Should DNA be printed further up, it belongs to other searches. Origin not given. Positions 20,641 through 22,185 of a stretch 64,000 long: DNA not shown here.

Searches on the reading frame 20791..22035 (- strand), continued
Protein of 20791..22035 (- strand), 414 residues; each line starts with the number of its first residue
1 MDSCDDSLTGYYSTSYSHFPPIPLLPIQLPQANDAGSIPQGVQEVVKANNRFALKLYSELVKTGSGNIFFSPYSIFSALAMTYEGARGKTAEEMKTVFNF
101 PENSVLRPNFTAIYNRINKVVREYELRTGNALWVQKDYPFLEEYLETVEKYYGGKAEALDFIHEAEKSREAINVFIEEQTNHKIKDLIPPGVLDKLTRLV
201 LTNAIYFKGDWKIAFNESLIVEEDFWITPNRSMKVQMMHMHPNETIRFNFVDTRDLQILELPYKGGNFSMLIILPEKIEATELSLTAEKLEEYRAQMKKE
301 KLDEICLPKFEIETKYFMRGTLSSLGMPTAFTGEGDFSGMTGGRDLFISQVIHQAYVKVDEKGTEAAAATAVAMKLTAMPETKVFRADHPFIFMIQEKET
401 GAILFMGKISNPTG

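Call 12: find_related_loci(query=window:20791-21960:-, collection=genome_contigs, flank=10000)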
Query window:20791-21960:- (389 aa) in genome_contigs; peptide patterns used: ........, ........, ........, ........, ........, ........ (x = any residue, [..] = any of these).
204 stretches matched a pattern; 137 encode a relative of the query (tblastn E <= 1e-3); the best 80 are kept; 79 distinct loci.
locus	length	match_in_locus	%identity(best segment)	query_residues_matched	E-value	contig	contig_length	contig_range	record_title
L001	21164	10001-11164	84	1-388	0e+0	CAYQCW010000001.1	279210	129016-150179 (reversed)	MAG TPA_asm: uncultured Nitrososphaerota archaeon isolate binchicken_co40_87 genome assembly, contig: NODE_40_length_279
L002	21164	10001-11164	84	1-388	0e+0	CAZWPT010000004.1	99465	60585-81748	MAG TPA_asm: uncultured Nitrososphaerota archaeon isolate SRP231805_co4_161 genome assembly, contig: k141_330124, whole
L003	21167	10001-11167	82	1-389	0e+0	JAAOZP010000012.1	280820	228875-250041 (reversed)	MAG: Thaumarchaeota archaeon isolate SJ3.Bin56 k141_109248, whole genome shotgun sequence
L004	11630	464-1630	78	1-389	0e+0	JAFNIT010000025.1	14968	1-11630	MAG: Candidatus Brockarchaeota archaeon isolate QC4_43 QC4_scaffold_2806_curated, whole genome shotgun sequence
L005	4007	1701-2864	78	1-388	0e+0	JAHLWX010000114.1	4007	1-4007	MAG: Candidatus Jordarchaeum sp. LHC_1308 MAG_1308_Ga0212122_1008616, whole genome shotgun sequence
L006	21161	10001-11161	76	1-387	0e+0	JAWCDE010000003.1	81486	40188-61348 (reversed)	MAG: Thermoproteota archaeon isolate JZ-1_201912_bins_38 JZ-1_201912_bins_38_scaffold_3, whole genome shotgun sequence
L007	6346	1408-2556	75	6-388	0e+0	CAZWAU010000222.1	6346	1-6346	MAG TPA_asm: uncultured Nitrososphaerota archaeon isolate SRP231805_co4_130 genome assembly, contig: k141_106210, whole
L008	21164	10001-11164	84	1-388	0e+0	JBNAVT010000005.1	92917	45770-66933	MAG: Thermoproteota archaeon isolate Kamch4342-D-MF-045 bin3.fa-5, whole genome shotgun sequence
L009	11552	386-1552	63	1-389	5e-163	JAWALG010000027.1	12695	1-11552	MAG: Candidatus Iainarchaeum archaeon isolate SRBZ-1_202007_bins_46 SRBZ-1_202007_bins_46_scaffold_27, whole genome shot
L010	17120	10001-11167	86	1-389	0e+0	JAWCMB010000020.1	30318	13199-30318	MAG: Thermoproteota archaeon isolate JZ-2_201705_bins_26 JZ-2_201705_bins_26_scaffold_20, whole genome shotgun sequence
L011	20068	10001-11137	61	8-388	2e-145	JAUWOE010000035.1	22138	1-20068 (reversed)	MAG: Promethearchaeum sp. isolate CSMAG_2442 CSMAG_2442_k141_1078761_length_22138_cov_9.9910, whole genome shotgun seque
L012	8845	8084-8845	76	1-254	5e-133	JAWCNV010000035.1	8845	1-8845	MAG: Thermoproteota archaeon isolate JZ-2_201709_bins_51 JZ-2_201709_bins_51_scaffold_35, whole genome shotgun sequence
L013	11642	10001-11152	52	5-387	3e-130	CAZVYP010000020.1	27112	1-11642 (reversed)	MAG TPA_asm: uncultured Methanocellales archaeon isolate binchicken_co383_63 genome assembly, contig: NODE_359_length_27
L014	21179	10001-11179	54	1-389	1e-136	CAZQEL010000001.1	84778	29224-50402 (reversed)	MAG TPA_asm: uncultured archaeon isolate SRP191223_co1_16 genome assembly, contig: NODE_115_length_84778_cov_7.059087, w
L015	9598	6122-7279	53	4-388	6e-125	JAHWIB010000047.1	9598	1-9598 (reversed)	MAG: Candidatus Woesearchaeota archaeon isolate Yap200.bin9.104 contig_17616, whole genome shotgun sequence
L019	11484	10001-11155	47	8-389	2e-105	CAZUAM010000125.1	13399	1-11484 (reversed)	MAG TPA_asm: uncultured Planctomycetaceae bacterium isolate binchicken_co262_366 genome assembly, contig: NODE_5149_leng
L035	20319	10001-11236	37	20-387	1e-75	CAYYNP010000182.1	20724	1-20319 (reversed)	MAG TPA_asm: uncultured Planctomycetaceae bacterium isolate SRP077602_co5_509 genome assembly, contig: NODE_12574_length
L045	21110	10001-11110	35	18-387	1e-62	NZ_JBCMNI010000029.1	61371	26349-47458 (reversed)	Lederbergia citrisecunda strain BD-136 BD_136_contig_0000029, whole genome shotgun sequence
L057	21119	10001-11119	33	13-387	4e-58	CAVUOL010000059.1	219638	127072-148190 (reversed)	MAG: uncultured Ignavibacteriales bacterium isolate MFD02416.bin.3.337 genome assembly, contig: contig_708, whole genome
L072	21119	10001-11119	35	18-387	2e-55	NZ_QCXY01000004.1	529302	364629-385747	Pleomorphovibrio marinus strain SW125 4, whole genome shotgun sequence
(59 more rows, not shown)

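Call 22: find_encoding_contigs(protein=P0001, flank=10000, max_places=3)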
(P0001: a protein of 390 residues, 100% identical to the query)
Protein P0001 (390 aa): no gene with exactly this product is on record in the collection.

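Call 37: search_protein_families(library=pfam, proteins=[L004:1786-2730:-, L004:3570-4790:+, L004:6522-7736:-, L004:9437-11092:+, L006:11198-12199:-, L006:13160-16729:+, L006:16733-18019:+, L006:18616-19758:+], max_evalue=0.001)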
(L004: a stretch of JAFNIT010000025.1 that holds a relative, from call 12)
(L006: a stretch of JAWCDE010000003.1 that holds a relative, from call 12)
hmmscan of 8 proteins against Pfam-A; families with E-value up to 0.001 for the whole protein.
L004:1786-2730:- (314 aa): 1 family
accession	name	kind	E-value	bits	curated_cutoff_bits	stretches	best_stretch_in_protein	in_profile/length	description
PF01670.23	Glyco_hydro_12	-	2.1e-11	44.8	27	1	83-253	5-151/207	Glycosyl hydrolase family 12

L004:3570-4790:+ (406 aa): 3 families
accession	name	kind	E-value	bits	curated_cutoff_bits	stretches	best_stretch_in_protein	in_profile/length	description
PF00465.25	Fe-ADH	-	1.4e-53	181.4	31.3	1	35-201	1-167/168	Iron-containing alcohol dehydrogenase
PF25137.1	ADH_Fe_C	-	2.6e-45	155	27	1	214-395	2-190/194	Fe-containing alcohol dehydrogenase family, C-terminal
PF13685.12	Fe-ADH_2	-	3.5e-10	40.5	28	1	40-138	2-98/149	Iron-containing alcohol dehydrogenase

L004:6522-7736:- (404 aa): 2 families
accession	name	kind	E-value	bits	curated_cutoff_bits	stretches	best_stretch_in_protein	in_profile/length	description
PF00266.25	Aminotran_5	-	2.9e-54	184.9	21.5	1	21-357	1-351/371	Aminotransferase class-V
PF00155.27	Aminotran_1_2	-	0.00051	19.8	19.7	1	72-344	51-337/361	Aminotransferase class I and II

L004:9437-11092:+ (551 aa): 1 family
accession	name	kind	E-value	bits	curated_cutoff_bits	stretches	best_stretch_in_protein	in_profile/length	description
PF00728.28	Glyco_hydro_20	-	1.4e-20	74.4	22.3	1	102-337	1-272/348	Glycosyl hydrolase family 20, catalytic domain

L006:11198-12199:- (333 aa): 1 family
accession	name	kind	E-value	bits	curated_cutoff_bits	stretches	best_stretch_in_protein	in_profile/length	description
PF01670.23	Glyco_hydro_12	-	2.3e-17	64.3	27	1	58-285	3-204/207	Glycosyl hydrolase family 12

L006:13160-16729:+ (1189 aa): 3 families
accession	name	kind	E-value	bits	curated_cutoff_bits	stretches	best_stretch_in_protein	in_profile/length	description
PF01364.23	Peptidase_C25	-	6.2e-62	210.4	23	1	220-588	2-374/374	Peptidase family C25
PF01835.25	MG2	-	3.1e-05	24.7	32.8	1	903-989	4-83/96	MG2 domain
PF13620.12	CarboxypepD_reg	-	0.00065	20.4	32.3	0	603-661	2-60/82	Carboxypeptidase regulatory-like domain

L006:16733-18019:+ (428 aa): 6 families
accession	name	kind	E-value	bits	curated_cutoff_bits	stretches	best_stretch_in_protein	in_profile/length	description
PF13620.12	CarboxypepD_reg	-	9.2e-11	42.4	32.3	1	33-109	2-80/82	Carboxypeptidase regulatory-like domain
PF02369.22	Big_1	-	3.4e-09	37.1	34.9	0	153-214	31-88/93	Bacterial Ig-like domain (group 1)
PF16640.11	Big_3_5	-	1.5e-07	32.3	35.5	1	141-220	9-87/88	Bacterial Ig-like domain (group 3)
PF22902.2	NOMO1-like_9th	-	3e-05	24.2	27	0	146-185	3-41/75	BOS complex subunit NOMO1-like, beta sandwich domain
PF20598.4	DUF6795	-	0.00028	21.6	27.4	0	151-186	8-43/103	Domain of unknown function (DUF6795)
PF24695.1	PITM1-3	-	0.00067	20.3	27.7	0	254-285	37-69/98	PITM 1-3, beta-sandwich domain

L006:18616-19758:+ (380 aa): 3 families
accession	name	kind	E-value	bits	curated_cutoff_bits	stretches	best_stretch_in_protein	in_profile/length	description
PF00465.25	Fe-ADH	-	2.8e-49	167.4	31.3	1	10-175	2-167/168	Iron-containing alcohol dehydrogenase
PF25137.1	ADH_Fe_C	-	5.8e-43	147.3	27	1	188-372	2-193/194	Fe-containing alcohol dehydrogenase family, C-terminal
PF13685.12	Fe-ADH_2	-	1.1e-06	29.2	28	1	30-112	19-98/149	Iron-containing alcohol dehydrogenase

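Call 55: search_protein_families(library=pfam, proteins=[L045:11546-13450:+, L072:11469-13754:-, L035:9125-11242:+, L057:14074-15453:+, L019:4383-6023:-], max_evalue=0.00001)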
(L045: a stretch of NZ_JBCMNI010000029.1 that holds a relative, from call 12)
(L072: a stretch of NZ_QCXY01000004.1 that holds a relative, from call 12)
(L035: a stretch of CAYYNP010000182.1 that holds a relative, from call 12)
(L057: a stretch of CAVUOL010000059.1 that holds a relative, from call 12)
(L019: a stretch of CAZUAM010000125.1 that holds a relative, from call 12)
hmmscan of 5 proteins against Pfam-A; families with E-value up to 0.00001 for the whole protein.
L045:11546-13450:+ (635 aa): 6 families
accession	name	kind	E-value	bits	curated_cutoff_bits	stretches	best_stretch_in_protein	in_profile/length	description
PF00005.33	ABC_tran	-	6.1e-47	160.1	25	2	37-207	2-137/137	ABC transporter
PF12848.13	ABC_tran_Xtn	-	6.2e-21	74.7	25.9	1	247-339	2-84/85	ABC transporter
PF13304.12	AAA_21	-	4.2e-16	60.3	27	0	50-86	3-39/304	AAA domain, putative AbiEii toxin, Type IV TA system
PF02463.25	SMC_N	-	6.3e-12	45.8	40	0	376-396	24-44/220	RecF/RecN/SMC N terminal domain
PF13555.12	AAA_29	-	2.8e-07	30.6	27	0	377-393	23-39/61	P-loop containing region of AAA domain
PF13476.12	AAA_23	-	4.8e-06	27.8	27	0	380-396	23-39/201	AAA domain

L072:11469-13754:- (762 aa): 4 families
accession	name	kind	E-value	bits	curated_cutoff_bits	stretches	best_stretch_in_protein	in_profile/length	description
PF00072.30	Response_reg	-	6.3e-44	149.1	30.2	2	640-751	1-110/111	Response regulator receiver domain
PF02518.31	HATPase_c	-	6.7e-29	101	26.4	1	361-476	1-110/111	Histidine kinase-, DNA gyrase B-, and HSP90-like ATPase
PF00512.31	HisKA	-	4.5e-23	81.5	26.9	1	249-314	1-66/66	His Kinase A (phospho-acceptor) domain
PF23198.2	PDE8A_N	-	3.3e-06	27.5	29.6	0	658-737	31-111/147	PDE8A-like, N-terminal domain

L035:9125-11242:+ (706 aa): 1 family
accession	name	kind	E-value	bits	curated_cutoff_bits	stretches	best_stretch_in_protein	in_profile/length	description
PF00079.25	Serpin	-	8.4e-117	390.9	27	1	296-704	2-370/370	Serpin (serine protease inhibitor)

L057:14074-15453:+ (460 aa): 8 families
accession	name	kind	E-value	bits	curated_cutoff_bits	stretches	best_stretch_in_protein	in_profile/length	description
PF00158.32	Sigma54_activat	-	4.5e-74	248.2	20.2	1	154-320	1-167/168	Sigma-54 interaction domain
PF00072.30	Response_reg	-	3.3e-28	98.5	30.2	1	13-122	1-110/111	Response regulator receiver domain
PF14532.12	Sigma54_activ_2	-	1.3e-23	84.2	25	1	155-325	1-138/138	Sigma-54 interaction domain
PF25601.1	AAA_lid_14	-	4.8e-22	78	27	1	326-402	1-77/87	AAA+ ATPase lid domain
PF02954.25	HTH_8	-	8.4e-13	48.3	22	1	420-457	5-42/42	Bacterial regulatory protein, Fis family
PF07728.20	AAA_5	-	4.7e-08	33.6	22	1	178-296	2-123/139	AAA domain (dynein-related subfamily)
PF07724.20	AAA_2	-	1.4e-07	32.2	27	1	176-304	4-133/166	AAA domain (Cdc48 subfamily)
PF00004.35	AAA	-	8.6e-06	26.7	21.2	0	178-299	1-112/131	ATPase family associated with various cellular activities (AAA)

L019:4383-6023:- (547 aa): 2 families
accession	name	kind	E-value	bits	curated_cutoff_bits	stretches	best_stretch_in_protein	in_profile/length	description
PF19051.5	GFO_IDH_MocA_C2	-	1.3e-24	87.6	23.3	1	256-336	29-111/254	Oxidoreductase family, C-terminal alpha/beta domain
PF01408.29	GFO_IDH_MocA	-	4.8e-12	47.1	24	1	105-228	1-119/120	Oxidoreductase family, NAD-binding Rossmann fold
